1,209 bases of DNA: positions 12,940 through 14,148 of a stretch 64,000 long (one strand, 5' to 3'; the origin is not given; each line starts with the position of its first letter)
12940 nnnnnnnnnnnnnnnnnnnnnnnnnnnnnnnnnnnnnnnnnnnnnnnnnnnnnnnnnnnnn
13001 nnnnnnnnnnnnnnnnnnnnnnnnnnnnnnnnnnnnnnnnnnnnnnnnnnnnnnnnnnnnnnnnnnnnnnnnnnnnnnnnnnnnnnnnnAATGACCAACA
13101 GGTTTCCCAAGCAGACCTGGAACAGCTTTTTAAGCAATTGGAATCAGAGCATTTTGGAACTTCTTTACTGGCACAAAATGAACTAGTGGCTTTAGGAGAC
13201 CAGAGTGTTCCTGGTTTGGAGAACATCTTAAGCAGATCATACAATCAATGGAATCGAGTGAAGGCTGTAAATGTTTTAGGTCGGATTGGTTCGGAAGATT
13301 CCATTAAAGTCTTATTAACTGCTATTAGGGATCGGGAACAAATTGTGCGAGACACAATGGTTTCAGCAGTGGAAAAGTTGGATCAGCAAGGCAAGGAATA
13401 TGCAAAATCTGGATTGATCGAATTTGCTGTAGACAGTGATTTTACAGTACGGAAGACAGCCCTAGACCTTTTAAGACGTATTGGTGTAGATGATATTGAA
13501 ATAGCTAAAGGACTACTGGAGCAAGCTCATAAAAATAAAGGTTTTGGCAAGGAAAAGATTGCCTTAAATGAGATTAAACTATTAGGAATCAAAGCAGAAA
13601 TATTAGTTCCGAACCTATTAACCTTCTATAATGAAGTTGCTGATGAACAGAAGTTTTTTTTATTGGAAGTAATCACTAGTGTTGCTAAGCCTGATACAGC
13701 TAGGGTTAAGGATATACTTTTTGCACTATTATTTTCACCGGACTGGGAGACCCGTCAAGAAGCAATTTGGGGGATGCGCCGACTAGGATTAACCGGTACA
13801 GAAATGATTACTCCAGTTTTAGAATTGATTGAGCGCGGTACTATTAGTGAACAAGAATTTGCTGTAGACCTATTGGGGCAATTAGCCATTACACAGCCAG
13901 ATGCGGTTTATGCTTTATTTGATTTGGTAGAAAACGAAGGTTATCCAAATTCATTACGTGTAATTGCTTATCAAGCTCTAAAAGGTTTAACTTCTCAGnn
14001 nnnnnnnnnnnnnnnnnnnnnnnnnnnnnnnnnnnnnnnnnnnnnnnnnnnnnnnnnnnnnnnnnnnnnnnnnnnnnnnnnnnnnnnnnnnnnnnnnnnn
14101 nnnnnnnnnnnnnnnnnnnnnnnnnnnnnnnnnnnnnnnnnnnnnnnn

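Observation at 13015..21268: Three tandem, diverged PL11 rhamnogalacturonan lyase paralogues each fused to an N-terminal ~300-aa HEAT-like helical module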

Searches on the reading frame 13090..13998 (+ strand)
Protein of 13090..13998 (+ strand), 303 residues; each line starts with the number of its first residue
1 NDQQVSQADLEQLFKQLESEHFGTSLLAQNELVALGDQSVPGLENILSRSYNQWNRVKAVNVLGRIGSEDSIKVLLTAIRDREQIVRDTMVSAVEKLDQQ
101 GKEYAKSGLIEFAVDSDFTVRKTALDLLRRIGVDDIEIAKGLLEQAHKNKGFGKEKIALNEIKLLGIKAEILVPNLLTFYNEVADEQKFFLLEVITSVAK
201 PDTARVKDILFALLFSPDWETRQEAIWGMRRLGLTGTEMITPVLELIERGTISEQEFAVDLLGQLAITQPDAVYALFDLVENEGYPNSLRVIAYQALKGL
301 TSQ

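Call 18: find_homologous_proteins(query=window:13090-13998:+, max_evalue=0.001)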
Query seq(303 aa) (303 aa): 1 proteins with E <= 0.001 among 2888 candidates.
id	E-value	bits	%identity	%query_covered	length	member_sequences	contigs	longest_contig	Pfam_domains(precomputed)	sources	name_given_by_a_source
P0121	2.1e-41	160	43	76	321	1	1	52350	PF13646.13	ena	-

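Call 32: search_protein_representatives(alignment_id=A2)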
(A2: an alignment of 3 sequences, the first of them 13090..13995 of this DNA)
Query: 3 sequences, 301 profile positions. Proteins with E-value up to 0.001 (for the whole library): 40275; up to 1e-10: 10123; up to 1e-30: 391. The best 150 are listed.
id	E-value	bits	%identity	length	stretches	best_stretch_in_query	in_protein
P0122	4.4e-114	397.3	-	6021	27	28-133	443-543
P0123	2.3e-110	385.0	-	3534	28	1-97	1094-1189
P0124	1.2e-77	277.6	-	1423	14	23-100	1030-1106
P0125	2.7e-75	269.9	-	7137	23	111-297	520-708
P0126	1.3e-71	257.9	-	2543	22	17-296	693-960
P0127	4.2e-68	246.3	-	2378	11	26-179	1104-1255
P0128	1.8e-67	244.2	-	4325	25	32-210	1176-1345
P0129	3.7e-65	236.6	-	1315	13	8-100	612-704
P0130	1.9e-64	234.3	-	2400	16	14-131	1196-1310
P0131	2.4e-64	233.9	-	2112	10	9-284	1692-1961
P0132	1.1e-61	225.1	-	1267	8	9-99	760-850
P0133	2.6e-61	224.0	-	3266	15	6-209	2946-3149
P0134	5.5e-61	222.9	-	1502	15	29-164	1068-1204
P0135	4.0e-58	213.5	-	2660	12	5-127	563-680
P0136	1.4e-57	211.7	-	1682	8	9-133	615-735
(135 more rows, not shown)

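Call 34: find_encoding_contigs(protein=P0121, flank=10000, max_places=2)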
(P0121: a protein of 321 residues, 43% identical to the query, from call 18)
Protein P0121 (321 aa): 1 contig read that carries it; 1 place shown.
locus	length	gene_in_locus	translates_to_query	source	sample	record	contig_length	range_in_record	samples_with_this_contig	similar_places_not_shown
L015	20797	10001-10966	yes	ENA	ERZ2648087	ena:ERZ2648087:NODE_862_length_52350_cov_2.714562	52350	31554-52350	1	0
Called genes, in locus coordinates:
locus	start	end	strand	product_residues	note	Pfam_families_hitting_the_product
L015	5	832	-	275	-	PF02517:Rce1-like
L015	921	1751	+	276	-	PF14689:SPOB_a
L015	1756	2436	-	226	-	PF03167:UDG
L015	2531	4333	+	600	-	PF07881:Fucose_iso_N1, PF07882:Fucose_iso_N2, PF02952:Fucose_iso_C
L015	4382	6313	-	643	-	PF01841:Transglut_core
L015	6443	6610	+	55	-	-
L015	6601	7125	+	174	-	PF01259:SAICAR_synt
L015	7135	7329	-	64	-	-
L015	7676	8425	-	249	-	PF01263:Aldose_epim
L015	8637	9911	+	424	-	PF00990:GGDEF, PF00563:EAL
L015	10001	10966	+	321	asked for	PF13646:HEAT_2 (weak)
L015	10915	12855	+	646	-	PF18370:RGI_lyase, PF13517:FG-GAP_3 (faint), PF21348:RGL11_C, PF01839:FG-GAP (faint)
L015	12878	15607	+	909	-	PF13646:HEAT_2, PF02985:HEAT (faint), PF18370:RGI_lyase, PF13517:FG-GAP_3 (faint), PF21348:RGL11_C, PF01839:FG-GAP (faint)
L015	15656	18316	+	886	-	PF13646:HEAT_2 (weak), PF02985:HEAT (faint), PF18370:RGI_lyase, PF13517:FG-GAP_3 (faint), PF21348:RGL11_C, PF01839:FG-GAP (faint)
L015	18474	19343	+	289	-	PF00669:Flagellin_N, PF00700:Flagellin_C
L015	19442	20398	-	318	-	PF00248:Aldo_ket_red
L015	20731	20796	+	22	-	?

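Call 61: predict_structure(alignment_id=A3)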
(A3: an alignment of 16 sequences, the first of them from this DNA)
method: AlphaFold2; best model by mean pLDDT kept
length: 302 residues; sequences in the alignment: 16
mean_pLDDT: 95.2   pTM: 0.86
mean pLDDT of the five models: 95.2, 95.0, 94.8, 94.4, 94.2
residues with pLDDT >= 90: 281; 70-90: 16; 50-70: 4; < 50: 1
segments of 3 or more residues with pLDDT < 50: none
pLDDT, mean of each block of 10 residues (from residue 1): 75 96 96 97 97 98 98 98 98 98 97 97 98 97 92 91 97 96 90 97 95 95 96 96 96 96 95 98 95 96 76
secondary structure, 60 per line:
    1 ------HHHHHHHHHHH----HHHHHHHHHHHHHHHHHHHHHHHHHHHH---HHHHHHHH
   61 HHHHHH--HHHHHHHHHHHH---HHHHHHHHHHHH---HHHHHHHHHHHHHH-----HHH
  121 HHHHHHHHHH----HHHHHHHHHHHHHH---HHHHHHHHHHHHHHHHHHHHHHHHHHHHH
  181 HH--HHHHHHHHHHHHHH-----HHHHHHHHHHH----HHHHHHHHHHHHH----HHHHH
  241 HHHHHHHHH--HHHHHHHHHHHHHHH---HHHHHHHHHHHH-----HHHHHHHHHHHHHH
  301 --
elements in order: H7-17 H22-49 H53-66 H69-80 H84-95 H99-112 H118-130 H135-148 H152-182 H185-198 H204-214 H219-231 H236-249 H252-266 H270-281 H287-300

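Call 65: fold_search(model_id=the predicted structure, library=pdb)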
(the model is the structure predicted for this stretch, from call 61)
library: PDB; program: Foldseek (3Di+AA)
matches with E <= 10: 1303; with E <= 0.001: 194
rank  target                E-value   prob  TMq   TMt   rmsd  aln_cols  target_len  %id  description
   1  6fsq                  2.3e-07  1.00  0.30  0.25  22.2       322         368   21  Structure of A3_bGFPD, an artificial bi-domain protein based on two different alphaRep domains : A3 and a GFP binding do (released 2018-08-08)
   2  4rv1_A                7.4e-07  1.00  0.34  0.27  14.2       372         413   15  Crystal Structure of Engineered Protein. Northeast Structural Genomics Consortium (NESG) Target OR497. (released 2014-12-10)
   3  5mfd_A                8.1e-07  1.00  0.27  0.25  15.8       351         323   17  Designed armadillo repeat protein YIIIM''6AII in complex with pD_(KR)5 (released 2017-07-19)
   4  5mfl_B                8.4e-07  1.00  0.28  0.26  15.4       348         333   16  Designed armadillo repeat protein (KR)5_GS10_YIIIM6AII (released 2017-09-13)
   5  4rv1_C                9.9e-07  1.00  0.31  0.25  14.3       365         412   18  Crystal Structure of Engineered Protein. Northeast Structural Genomics Consortium (NESG) Target OR497. (released 2014-12-10)
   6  7p0h_A                1.4e-06  1.00  0.29  0.23  13.3       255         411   22  Crystal structure of Helicobacter pylori ComF fused to an artificial alphaREP crystallization helper(named B2) (released 2022-04-06)
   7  5mfm_F                1.4e-06  1.00  0.24  0.22  16.4       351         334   16  Designed armadillo repeat protein peptide fusion YIIIM6AII_GS11_(KR)5 (released 2017-09-13)
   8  6wx8_A                1.6e-06  1.00  0.34  0.27  14.0       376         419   17  SOX2 bound to Importin-alpha 3 (released 2020-10-28)
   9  6bzx_A                1.9e-06  1.00  0.36  0.38  12.4       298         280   23  Structure of the artificial complex alpha-Rep/Octarellin V.1 crystallized by counter diffusion in a capillary (released 2019-01-09)
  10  6s9p_A                1.9e-06  1.00  0.31  0.29  14.6       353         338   15  Designed Armadillo Repeat protein internal Lock2 fused to target peptide KRKAKITWKR (released 2020-02-19)
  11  4zv6_A                2.0e-06  1.00  0.40  0.43  11.9       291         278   21  Crystal structure of the artificial alpharep-7 octarellinV.1 complex (released 2016-05-25)
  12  5mfl_A                2.8e-06  1.00  0.30  0.28  14.6       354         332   16  Designed armadillo repeat protein (KR)5_GS10_YIIIM6AII (released 2017-09-13)
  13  6wx8_C                3.5e-06  1.00  0.34  0.27  13.8       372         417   16  SOX2 bound to Importin-alpha 3 (released 2020-10-28)
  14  4rv1_D                3.8e-06  1.00  0.28  0.22  15.0       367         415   17  Crystal Structure of Engineered Protein. Northeast Structural Genomics Consortium (NESG) Target OR497. (released 2014-12-10)
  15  4xl5_C                4.5e-06  1.00  0.30  0.36  13.9       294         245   21  X-ray structure of bGFP-A / EGFP complex (released 2015-08-19)
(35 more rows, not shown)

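Call 77: find_related_loci(query=A4, collection=metagenome_contigs, flank=10000)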
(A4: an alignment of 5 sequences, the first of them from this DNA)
Query A4 (302 aa) in metagenome_contigs; peptide patterns used: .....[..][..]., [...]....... (x = any residue, [..] = any of these).
122 stretches matched a pattern; 6 encode a relative of the query (tblastn E <= 1e-3); 6 distinct loci.
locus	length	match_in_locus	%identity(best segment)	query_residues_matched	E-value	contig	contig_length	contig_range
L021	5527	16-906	42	5-302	5e-63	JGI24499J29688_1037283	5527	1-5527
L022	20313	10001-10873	41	6-300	9e-61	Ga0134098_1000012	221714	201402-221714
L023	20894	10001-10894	42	5-302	9e-61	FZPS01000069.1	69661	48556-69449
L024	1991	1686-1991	98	1-102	8e-62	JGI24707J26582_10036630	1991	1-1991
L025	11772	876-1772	42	5-300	5e-59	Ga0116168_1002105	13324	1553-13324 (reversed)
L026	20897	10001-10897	42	5-300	5e-59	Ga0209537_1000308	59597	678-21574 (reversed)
